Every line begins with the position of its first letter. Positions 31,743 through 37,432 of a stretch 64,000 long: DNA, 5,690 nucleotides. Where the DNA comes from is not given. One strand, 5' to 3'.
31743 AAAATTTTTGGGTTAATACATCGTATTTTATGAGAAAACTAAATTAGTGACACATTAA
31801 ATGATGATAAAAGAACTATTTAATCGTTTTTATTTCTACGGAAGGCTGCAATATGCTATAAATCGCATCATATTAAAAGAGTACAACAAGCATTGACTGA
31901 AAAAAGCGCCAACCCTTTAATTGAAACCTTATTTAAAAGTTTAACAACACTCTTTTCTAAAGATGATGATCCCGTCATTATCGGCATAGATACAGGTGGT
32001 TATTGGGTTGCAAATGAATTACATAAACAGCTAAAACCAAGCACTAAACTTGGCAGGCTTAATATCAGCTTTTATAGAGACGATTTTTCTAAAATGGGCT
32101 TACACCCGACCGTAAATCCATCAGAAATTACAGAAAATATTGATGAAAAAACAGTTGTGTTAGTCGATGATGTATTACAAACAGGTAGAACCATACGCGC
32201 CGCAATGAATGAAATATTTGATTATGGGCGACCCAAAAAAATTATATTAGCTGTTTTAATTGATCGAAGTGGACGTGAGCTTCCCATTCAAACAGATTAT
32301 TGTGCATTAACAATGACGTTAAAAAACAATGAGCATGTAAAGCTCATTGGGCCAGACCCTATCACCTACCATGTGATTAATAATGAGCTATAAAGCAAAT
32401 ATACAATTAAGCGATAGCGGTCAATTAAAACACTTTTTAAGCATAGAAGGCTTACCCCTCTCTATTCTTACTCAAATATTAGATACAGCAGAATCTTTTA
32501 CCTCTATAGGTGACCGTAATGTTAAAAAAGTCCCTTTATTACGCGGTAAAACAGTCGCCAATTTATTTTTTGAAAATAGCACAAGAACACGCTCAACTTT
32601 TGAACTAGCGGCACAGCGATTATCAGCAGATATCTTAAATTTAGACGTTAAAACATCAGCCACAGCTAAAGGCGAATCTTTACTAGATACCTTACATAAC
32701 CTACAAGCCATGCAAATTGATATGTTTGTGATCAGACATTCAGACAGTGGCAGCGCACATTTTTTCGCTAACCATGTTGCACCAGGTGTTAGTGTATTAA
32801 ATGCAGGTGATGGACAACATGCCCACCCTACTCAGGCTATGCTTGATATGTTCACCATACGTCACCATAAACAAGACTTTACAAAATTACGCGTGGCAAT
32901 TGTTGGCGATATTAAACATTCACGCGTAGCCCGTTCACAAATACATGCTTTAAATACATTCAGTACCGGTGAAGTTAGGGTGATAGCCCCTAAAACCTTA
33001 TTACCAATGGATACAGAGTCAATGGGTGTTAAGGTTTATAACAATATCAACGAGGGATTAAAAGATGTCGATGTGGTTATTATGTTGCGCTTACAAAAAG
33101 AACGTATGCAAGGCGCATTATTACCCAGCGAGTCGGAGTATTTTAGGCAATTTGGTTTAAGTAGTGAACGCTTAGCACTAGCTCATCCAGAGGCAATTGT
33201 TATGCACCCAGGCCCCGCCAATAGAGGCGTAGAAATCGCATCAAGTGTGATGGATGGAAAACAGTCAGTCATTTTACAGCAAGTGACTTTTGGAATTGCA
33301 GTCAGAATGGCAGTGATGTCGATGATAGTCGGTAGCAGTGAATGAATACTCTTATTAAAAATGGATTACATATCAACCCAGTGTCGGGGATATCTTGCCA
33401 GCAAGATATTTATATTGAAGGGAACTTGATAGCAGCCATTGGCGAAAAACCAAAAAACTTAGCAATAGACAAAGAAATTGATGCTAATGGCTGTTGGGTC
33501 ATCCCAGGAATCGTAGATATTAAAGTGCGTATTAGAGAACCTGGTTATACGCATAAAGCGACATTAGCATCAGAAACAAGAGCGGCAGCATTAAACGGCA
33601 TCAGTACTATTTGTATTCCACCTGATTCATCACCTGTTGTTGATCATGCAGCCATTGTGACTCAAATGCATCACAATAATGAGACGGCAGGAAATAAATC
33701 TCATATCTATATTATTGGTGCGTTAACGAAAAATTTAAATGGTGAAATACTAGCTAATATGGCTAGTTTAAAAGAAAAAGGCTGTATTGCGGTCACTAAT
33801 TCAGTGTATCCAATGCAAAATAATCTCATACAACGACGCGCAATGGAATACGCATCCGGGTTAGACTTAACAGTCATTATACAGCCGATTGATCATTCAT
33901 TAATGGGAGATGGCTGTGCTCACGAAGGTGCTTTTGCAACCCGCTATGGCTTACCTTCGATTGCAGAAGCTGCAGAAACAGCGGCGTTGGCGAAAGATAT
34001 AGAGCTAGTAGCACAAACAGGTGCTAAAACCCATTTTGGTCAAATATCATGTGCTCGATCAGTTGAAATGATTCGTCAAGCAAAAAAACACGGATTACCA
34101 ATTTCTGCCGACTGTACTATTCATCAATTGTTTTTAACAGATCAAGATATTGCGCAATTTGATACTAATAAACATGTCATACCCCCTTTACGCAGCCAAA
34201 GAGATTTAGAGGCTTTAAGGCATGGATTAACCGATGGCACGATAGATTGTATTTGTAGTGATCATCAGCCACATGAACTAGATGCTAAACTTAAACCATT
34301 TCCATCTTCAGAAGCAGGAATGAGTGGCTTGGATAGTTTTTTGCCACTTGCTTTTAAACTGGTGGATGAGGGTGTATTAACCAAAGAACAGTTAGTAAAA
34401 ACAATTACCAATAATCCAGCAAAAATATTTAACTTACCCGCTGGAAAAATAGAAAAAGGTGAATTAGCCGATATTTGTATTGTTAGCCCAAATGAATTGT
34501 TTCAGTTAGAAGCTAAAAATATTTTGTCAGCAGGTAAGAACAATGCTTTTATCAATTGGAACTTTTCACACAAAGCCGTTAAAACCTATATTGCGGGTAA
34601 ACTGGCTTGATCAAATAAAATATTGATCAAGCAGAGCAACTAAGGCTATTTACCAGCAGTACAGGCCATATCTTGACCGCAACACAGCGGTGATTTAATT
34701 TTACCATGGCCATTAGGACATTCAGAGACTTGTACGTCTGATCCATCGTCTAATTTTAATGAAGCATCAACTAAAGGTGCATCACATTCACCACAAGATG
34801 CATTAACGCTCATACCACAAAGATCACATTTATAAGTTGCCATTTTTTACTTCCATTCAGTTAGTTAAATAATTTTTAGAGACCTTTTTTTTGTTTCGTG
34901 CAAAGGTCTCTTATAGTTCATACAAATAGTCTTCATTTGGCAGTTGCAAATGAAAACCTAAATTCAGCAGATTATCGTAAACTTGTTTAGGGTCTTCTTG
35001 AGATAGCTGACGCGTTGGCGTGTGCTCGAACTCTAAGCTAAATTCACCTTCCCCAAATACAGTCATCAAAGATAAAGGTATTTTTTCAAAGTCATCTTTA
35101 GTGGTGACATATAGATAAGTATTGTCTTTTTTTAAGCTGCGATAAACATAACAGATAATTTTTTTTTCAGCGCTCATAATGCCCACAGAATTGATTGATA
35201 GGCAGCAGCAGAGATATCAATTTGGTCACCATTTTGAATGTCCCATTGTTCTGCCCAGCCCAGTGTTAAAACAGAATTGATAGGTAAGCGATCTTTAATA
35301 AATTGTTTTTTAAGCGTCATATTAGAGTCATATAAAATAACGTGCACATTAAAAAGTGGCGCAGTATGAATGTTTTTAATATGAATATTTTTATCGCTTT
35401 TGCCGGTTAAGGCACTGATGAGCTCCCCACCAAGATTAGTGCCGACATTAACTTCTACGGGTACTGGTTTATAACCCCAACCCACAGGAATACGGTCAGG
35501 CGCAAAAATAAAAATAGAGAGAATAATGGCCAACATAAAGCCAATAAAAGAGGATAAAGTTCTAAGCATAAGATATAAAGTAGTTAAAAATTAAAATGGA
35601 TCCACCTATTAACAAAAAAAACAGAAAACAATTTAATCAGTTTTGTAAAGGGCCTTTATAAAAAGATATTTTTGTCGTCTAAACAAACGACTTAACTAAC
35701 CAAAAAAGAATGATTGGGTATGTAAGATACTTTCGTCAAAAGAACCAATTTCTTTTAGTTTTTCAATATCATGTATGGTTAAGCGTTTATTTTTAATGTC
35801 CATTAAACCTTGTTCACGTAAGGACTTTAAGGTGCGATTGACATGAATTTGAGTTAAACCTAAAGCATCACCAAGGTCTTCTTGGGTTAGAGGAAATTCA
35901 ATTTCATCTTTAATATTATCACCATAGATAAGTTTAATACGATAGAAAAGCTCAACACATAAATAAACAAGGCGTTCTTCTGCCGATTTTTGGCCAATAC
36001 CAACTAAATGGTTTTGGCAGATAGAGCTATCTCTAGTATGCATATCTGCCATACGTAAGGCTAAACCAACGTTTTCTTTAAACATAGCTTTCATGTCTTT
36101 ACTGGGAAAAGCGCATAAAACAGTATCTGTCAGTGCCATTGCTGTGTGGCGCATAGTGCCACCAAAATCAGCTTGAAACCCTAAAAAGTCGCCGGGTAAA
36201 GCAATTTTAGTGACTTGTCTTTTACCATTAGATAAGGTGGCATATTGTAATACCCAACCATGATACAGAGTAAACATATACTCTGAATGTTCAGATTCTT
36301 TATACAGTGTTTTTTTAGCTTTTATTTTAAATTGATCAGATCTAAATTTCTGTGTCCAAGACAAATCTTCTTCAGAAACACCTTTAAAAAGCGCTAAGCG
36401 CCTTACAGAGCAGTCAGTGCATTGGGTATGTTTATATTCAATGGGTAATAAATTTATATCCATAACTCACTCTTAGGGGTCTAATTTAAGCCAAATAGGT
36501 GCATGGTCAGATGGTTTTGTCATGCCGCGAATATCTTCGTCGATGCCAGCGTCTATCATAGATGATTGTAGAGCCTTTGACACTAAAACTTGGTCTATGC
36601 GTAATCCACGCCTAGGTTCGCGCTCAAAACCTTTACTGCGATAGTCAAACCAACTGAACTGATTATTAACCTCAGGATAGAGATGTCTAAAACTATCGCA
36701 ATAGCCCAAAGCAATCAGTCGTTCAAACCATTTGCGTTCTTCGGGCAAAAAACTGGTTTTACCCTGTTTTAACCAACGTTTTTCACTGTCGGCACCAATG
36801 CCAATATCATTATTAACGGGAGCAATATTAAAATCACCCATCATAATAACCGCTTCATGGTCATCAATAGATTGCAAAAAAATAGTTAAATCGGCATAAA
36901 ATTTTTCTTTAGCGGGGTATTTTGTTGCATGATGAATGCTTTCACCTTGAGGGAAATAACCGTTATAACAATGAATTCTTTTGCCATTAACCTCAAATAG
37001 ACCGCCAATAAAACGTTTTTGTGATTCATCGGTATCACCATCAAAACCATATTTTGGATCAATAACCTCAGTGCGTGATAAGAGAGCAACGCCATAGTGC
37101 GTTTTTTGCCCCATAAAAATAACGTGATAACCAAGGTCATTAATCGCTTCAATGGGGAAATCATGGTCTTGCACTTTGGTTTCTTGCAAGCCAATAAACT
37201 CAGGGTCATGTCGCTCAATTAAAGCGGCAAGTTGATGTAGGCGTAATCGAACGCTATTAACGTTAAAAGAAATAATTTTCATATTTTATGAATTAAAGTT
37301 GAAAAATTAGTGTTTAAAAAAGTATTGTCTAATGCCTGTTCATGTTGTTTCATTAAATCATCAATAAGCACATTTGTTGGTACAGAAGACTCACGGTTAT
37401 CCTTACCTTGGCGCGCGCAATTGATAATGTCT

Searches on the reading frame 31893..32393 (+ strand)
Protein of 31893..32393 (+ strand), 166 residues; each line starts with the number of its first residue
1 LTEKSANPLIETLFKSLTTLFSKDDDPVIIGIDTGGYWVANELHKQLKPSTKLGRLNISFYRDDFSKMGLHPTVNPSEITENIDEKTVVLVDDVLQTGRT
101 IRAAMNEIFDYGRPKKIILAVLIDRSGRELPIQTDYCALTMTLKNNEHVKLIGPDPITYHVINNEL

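Call 38: search_protein_families(library=pfam, proteins=[window:31893-32393:+], max_evalue=0.00001)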
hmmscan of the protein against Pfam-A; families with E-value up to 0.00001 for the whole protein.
window:31893-32393:+ (166 aa): 2 families
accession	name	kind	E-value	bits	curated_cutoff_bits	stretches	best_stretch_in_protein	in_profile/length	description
PF00156.33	Pribosyltran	-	5.4e-21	75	26.3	1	23-138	27-139/158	Phosphoribosyl transferase domain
PF14681.12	UPRTase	-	5.3e-06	26.5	27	1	66-123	104-159/206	Uracil phosphoribosyltransferase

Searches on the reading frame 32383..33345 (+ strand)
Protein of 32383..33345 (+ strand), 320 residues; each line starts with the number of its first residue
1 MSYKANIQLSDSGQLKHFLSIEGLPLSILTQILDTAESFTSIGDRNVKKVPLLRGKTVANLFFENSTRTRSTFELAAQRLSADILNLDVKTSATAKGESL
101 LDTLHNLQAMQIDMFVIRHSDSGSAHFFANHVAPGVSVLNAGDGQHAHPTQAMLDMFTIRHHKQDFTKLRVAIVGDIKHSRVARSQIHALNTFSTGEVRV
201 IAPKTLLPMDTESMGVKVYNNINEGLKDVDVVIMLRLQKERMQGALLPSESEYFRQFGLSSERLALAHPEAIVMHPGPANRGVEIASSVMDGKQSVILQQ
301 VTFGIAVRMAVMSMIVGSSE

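Call 38: search_protein_families(library=pfam, proteins=[window:32383-33345:+], max_evalue=0.00001)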
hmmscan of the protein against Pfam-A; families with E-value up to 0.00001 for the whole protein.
window:32383-33345:+ (320 aa): 2 families
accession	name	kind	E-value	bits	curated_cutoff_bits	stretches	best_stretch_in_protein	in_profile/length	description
PF02729.26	OTCace_N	-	1.1e-41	142.8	29.9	1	16-160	1-147/148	Aspartate/ornithine carbamoyltransferase, carbamoyl-P binding domain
PF00185.30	OTCace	-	1.5e-27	97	29.4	1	168-314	2-156/157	Aspartate/ornithine carbamoyltransferase, Asp/Orn binding domain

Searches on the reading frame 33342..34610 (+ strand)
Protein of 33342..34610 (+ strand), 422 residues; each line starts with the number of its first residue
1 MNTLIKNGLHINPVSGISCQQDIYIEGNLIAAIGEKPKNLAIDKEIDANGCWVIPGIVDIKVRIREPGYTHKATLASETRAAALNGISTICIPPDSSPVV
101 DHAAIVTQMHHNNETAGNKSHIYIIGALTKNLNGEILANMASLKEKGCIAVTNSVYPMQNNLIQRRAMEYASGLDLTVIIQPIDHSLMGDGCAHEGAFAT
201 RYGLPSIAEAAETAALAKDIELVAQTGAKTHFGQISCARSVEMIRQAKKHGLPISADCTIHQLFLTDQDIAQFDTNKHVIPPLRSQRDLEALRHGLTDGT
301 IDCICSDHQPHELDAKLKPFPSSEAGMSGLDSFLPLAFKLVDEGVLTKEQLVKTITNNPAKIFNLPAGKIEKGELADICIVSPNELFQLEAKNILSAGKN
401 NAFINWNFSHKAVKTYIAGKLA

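Call 38: search_protein_families(library=pfam, proteins=[window:33342-34610:+], max_evalue=0.00001)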
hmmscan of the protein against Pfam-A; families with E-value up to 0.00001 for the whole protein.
window:33342-34610:+ (422 aa): 2 families
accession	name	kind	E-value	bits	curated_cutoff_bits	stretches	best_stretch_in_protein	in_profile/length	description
PF01979.26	Amidohydro_1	-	1.6e-19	70.8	25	1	145-421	126-344/345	Amidohydrolase family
PF07969.17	Amidohydro_3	-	2.9e-10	40.7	29.7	1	343-420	404-469/472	Amidohydrolase family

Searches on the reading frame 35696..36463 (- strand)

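Call 38: search_protein_families(library=pfam, proteins=[window:35696-36463:-], max_evalue=0.00001)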
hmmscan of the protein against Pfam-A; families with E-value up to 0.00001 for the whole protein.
window:35696-36463:- (255 aa): 3 families
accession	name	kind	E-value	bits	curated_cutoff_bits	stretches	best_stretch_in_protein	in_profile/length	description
PF13545.12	HTH_Crp_2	-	5.4e-16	58.8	27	1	183-239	17-70/70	Crp-like helix-turn-helix domain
PF00027.35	cNMP_binding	-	3.2e-15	56.3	27.5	1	46-131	3-89/89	Cyclic nucleotide-binding domain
PF00325.26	Crp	-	1.4e-06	28.3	21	1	191-220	2-31/32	Bacterial regulatory proteins, crp family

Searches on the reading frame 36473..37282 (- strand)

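Call 39: search_protein_families(library=pfam, proteins=[window:36473-37282:-], max_evalue=0.00001)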
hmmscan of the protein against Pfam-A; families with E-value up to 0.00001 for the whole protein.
window:36473-37282:- (269 aa): 1 family
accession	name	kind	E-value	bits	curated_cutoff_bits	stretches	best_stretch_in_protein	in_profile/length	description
PF03372.29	Exo_endo_phos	-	1.9e-25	90.3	24.5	1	4-260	1-225/225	Endonuclease/Exonuclease/phosphatase family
